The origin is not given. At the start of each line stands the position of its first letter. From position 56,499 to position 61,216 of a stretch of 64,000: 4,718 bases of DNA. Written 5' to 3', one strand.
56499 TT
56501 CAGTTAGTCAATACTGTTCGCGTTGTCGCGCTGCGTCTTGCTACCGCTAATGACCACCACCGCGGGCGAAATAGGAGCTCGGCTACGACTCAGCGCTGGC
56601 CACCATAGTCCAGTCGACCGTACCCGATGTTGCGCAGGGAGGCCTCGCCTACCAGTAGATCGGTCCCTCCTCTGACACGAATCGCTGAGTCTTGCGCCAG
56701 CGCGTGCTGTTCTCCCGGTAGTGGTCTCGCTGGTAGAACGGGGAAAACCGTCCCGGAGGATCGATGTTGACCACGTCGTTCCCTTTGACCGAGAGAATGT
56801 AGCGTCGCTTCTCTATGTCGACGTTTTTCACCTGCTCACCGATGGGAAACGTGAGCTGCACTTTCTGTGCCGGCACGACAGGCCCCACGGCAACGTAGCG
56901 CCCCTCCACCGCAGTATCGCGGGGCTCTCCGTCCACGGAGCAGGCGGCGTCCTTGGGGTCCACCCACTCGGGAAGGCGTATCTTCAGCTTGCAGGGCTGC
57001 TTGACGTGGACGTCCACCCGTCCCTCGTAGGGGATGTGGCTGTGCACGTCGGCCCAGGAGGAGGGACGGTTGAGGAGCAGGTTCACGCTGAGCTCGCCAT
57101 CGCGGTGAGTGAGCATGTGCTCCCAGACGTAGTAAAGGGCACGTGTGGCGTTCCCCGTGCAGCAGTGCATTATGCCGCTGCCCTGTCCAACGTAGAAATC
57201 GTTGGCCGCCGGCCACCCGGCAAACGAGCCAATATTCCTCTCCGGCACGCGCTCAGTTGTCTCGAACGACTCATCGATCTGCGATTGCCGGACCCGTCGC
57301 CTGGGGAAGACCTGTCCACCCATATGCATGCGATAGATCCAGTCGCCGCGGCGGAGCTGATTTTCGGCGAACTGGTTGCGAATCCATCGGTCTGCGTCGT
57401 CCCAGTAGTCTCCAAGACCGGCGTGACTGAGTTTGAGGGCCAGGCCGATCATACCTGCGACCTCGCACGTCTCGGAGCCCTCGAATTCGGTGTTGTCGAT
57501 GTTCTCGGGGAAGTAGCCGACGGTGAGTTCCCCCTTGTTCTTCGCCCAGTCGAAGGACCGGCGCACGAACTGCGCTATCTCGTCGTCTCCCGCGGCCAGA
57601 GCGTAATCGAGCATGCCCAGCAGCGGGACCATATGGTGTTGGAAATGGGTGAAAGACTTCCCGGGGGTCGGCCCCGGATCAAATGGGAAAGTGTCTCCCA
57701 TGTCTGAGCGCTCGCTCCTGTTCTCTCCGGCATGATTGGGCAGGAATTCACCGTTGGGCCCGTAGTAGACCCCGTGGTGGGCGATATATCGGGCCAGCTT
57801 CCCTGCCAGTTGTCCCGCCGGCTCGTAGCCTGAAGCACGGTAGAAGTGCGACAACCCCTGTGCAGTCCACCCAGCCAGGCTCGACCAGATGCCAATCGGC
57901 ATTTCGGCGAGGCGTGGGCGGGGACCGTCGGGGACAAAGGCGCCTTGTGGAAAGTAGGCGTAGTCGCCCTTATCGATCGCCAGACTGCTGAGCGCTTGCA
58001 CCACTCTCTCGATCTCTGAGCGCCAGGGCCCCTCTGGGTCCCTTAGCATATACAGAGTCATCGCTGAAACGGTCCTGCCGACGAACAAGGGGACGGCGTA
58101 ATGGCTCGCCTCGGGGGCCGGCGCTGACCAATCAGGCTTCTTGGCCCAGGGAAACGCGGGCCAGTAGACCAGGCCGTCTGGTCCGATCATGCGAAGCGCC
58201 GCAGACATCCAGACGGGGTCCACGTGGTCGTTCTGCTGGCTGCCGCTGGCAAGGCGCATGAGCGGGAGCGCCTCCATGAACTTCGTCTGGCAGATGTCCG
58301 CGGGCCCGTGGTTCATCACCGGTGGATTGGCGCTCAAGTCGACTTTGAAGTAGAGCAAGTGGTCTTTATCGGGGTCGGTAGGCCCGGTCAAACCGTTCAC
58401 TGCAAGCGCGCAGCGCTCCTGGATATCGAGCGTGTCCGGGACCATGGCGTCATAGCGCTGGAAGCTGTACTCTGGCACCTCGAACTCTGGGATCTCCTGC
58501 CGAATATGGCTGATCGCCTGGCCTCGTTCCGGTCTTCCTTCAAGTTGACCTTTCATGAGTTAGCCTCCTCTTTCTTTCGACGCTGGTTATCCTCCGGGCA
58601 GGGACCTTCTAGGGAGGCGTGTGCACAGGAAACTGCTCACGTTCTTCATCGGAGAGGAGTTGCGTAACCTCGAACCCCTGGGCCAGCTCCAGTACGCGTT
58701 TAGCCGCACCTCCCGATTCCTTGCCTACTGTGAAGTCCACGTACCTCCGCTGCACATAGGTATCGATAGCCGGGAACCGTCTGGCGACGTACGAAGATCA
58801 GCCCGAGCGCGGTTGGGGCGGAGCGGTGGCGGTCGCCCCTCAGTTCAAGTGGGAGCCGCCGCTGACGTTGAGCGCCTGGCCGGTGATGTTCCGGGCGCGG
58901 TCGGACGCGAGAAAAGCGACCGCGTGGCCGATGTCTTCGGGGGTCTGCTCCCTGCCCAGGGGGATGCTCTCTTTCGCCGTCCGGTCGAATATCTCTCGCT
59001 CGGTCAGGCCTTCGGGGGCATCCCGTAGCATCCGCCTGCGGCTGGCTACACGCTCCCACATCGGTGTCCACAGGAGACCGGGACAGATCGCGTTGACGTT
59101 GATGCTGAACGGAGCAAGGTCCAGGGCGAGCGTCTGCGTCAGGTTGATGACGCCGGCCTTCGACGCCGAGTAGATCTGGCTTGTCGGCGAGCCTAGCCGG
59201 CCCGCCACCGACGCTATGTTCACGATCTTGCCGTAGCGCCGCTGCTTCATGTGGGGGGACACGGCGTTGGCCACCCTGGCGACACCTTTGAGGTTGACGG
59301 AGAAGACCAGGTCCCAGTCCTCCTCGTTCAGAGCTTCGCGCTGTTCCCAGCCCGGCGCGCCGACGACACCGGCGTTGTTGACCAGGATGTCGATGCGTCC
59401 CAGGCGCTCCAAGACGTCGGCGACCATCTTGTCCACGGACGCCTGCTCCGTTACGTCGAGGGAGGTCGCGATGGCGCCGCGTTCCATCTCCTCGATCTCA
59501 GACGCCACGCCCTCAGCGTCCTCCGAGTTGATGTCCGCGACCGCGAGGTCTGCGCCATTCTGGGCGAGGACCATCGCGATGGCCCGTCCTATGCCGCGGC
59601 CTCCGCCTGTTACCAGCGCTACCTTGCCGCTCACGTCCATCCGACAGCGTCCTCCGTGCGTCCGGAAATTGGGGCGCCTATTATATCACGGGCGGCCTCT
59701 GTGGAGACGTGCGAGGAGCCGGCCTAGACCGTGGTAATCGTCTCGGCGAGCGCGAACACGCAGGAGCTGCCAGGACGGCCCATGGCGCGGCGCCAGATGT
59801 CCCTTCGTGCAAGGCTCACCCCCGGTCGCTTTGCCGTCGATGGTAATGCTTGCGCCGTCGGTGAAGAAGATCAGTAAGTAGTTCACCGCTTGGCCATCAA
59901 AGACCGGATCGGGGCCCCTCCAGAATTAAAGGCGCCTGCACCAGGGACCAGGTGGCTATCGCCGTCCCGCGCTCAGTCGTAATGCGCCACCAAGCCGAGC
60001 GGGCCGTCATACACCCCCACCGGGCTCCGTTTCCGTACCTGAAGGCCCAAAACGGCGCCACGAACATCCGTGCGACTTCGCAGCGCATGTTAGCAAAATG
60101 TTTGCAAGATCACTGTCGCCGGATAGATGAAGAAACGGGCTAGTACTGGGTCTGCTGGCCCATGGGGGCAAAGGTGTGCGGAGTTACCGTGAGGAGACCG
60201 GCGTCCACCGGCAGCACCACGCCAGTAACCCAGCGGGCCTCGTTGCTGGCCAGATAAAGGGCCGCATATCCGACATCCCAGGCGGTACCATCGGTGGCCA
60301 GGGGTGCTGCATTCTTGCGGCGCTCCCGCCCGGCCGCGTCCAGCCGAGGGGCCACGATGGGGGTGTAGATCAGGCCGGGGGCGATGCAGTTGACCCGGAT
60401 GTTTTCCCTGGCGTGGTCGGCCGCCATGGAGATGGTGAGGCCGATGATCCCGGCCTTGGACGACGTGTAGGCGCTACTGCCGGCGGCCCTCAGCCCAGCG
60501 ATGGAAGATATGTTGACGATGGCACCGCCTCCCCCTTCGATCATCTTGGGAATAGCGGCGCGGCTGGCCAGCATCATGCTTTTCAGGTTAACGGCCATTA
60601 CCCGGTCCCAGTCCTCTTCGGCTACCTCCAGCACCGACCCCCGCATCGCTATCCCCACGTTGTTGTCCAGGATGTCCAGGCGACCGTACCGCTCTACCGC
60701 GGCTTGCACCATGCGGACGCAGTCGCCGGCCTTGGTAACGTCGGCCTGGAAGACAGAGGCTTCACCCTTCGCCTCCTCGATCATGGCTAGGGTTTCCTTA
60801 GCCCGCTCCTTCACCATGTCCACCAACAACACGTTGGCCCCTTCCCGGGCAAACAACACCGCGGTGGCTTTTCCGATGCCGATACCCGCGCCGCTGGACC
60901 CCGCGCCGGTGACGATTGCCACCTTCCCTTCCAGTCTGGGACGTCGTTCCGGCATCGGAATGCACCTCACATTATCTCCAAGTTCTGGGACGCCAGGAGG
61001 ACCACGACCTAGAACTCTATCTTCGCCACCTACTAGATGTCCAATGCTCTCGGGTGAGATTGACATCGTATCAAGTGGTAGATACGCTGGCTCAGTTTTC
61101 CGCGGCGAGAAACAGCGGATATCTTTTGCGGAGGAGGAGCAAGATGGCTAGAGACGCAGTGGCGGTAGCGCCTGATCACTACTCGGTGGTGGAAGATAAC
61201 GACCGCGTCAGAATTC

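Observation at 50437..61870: Same-orientation family of small-ORF units ending in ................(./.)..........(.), three of them in direct tandem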

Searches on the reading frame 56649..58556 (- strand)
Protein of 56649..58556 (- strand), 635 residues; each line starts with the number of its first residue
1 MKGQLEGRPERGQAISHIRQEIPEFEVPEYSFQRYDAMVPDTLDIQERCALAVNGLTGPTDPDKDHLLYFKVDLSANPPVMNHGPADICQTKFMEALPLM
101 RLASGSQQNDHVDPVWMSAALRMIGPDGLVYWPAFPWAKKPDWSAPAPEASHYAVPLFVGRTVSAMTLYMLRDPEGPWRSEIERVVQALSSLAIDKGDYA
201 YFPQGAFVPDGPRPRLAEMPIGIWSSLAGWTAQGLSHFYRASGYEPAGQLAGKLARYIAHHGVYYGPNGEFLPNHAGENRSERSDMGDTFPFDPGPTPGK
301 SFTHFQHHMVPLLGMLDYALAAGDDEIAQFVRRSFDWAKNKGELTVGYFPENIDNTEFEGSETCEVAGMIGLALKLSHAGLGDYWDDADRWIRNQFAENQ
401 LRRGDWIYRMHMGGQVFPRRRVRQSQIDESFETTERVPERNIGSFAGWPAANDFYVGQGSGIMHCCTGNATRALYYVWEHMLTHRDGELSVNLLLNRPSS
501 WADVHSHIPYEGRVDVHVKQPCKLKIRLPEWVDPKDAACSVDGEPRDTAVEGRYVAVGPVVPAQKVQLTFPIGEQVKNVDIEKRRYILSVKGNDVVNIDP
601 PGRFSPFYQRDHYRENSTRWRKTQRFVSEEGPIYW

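Call 9: search_protein_families(library=pfam, max_evalue=10, proteins=[window:56649-58556:-])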
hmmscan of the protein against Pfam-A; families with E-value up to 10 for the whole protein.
window:56649-58556:- (635 aa): 1 family
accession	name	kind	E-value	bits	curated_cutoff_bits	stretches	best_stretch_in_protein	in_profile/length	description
PF20736.2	Glyco_hydro127M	-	5.8e-05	23.6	24.2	1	505-570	24-93/95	Beta-L-arabinofuranosidase, GH127 middle domain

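Call 28: find_homologous_proteins(query=window:56652-58556:-, max_evalue=1e-20)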
Query window:56652-58556:- (635 aa): 924 proteins with E <= 1e-20 among 8000 candidates; the best 120 are listed.
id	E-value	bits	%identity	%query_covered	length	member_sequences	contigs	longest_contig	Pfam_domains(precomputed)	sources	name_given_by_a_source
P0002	0.0e+0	1523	100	100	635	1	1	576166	-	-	-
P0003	0.0e+0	1177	77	98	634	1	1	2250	PF20736.3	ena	-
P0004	0.0e+0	1102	73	97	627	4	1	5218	-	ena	-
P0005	0.0e+0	1092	72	99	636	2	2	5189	-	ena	-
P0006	0.0e+0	1086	72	98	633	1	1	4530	-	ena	-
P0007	0.0e+0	1080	73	97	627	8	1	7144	-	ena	-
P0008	0.0e+0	1078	70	99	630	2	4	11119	-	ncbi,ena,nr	ncbi:MAG: hypothetical protein CL878_03475 [Dehalococcoidia bacterium]|nr:hypothetical protein [Deha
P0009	0.0e+0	1075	70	98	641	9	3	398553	-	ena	-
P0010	0.0e+0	1075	70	99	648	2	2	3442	-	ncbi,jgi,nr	ncbi:MAG: glycoside hydrolase family 127 protein [Candidatus Brocadiia bacterium]|jgi:hypothetical p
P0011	0.0e+0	1069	69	98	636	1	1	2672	-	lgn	-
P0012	0.0e+0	1065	73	94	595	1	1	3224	-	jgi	-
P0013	0.0e+0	1056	71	99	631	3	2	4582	-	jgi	-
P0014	0.0e+0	1056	70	99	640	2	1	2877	-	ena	-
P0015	0.0e+0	1053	71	97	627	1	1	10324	-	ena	-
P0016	6.2e-297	1005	67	98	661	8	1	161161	-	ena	-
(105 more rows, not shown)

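Call 29: find_encoding_contigs(protein=P0009, flank=10000, max_places=3)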
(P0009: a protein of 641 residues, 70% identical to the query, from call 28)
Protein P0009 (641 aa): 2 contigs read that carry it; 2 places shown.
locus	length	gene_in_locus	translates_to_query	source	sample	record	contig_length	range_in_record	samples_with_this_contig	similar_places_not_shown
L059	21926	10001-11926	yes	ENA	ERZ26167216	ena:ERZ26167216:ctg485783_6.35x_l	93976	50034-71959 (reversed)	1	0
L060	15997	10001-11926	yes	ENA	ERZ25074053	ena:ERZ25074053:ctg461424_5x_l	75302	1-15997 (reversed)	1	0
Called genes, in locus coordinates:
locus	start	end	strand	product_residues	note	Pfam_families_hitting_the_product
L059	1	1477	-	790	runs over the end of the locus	PF03176:MMPL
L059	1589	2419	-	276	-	PF00561:Abhydrolase_1, PF12697:Abhydrolase_6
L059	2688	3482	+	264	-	PF01381:HTH_3, PF12844:HTH_19 (faint), PF13560:HTH_31, PF17765:MLTR_LBD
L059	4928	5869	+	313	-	PF00211:Guanylate_cyc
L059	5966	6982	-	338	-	PF05598:DUF772, PF01609:DDE_Tnp_1, PF13612:DDE_Tnp_1_3 (weak)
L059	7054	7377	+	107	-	-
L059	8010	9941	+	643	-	-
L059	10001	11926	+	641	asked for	-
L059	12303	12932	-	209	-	PF13358:DDE_3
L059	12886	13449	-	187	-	PF13384:HTH_23 (weak), PF13551:HTH_29 (weak), PF13565:HTH_32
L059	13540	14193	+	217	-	PF07994:NAD_binding_5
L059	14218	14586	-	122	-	PF07883:Cupin_2, PF02311:AraC_binding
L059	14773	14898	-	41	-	-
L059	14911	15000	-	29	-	-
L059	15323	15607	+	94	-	PF01527:HTH_Tnp_1, PF13518:HTH_28 (weak)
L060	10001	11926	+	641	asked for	-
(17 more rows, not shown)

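Call 30: find_encoding_contigs(protein=P0008, flank=10000, max_places=3)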
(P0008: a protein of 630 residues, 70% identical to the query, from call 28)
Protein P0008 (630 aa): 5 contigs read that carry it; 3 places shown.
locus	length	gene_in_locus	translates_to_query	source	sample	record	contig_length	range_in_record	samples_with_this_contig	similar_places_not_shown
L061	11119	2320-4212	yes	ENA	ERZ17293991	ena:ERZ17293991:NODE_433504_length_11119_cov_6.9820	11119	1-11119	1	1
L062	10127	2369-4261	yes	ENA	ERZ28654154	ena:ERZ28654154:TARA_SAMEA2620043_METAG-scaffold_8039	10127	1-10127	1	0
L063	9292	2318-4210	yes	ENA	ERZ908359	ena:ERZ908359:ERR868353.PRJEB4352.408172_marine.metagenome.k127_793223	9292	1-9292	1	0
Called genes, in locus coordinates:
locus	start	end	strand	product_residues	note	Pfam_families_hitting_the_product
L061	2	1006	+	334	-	?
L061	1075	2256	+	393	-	PF01208:URO-D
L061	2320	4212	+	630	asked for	-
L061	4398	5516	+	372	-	PF02746:MR_MLE_N, PF13378:MR_MLE_C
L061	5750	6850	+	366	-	-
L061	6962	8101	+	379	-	PF01208:URO-D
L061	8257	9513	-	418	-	-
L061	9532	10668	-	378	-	-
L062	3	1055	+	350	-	?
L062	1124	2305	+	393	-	PF01208:URO-D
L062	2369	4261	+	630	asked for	-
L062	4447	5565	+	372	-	PF02746:MR_MLE_N, PF13378:MR_MLE_C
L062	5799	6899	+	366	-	-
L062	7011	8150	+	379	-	PF01208:URO-D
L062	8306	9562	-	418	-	-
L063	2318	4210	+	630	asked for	-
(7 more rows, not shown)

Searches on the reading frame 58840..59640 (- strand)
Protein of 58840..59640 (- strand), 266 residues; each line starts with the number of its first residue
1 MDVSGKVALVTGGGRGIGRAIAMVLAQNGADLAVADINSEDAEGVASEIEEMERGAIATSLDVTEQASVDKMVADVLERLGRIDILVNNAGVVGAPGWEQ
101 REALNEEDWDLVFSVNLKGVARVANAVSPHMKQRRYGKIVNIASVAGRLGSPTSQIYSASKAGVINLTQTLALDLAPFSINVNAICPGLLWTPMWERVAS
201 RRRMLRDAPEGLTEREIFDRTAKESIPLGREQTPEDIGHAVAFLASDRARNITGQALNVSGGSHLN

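Call 39: search_protein_families(library=pfam, max_evalue=0.001, proteins=[window:58840-59640:-])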
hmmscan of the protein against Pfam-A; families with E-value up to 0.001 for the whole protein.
window:58840-59640:- (266 aa): 4 families
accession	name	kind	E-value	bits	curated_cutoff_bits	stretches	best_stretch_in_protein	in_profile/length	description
PF13561.12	adh_short_C2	-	1e-64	218.8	27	1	15-264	6-236/236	Enoyl-(Acyl carrier protein) reductase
PF00106.31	adh_short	-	9.2e-63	211.7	26.6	1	6-200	1-192/195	short chain dehydrogenase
PF08659.16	KR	-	1.7e-13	51.3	22.6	1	8-162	3-154/180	KR domain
PF01370.27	Epimerase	-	5.2e-05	23.2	20.9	1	8-146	1-119/240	NAD dependent epimerase/dehydratase family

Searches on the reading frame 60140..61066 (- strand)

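Call 39: search_protein_families(library=pfam, max_evalue=0.001, proteins=[window:60140-61066:-])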
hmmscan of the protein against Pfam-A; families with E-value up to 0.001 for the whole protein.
window:60140-61066:- (308 aa): 3 families
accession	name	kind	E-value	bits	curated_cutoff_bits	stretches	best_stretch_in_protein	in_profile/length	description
PF13561.12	adh_short_C2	-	2.5e-60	204.4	27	1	60-291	2-235/236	Enoyl-(Acyl carrier protein) reductase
PF00106.31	adh_short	-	2.4e-56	190.7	26.6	1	48-240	1-189/195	short chain dehydrogenase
PF08659.16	KR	-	5.6e-05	23.6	22.6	1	59-202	7-151/180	KR domain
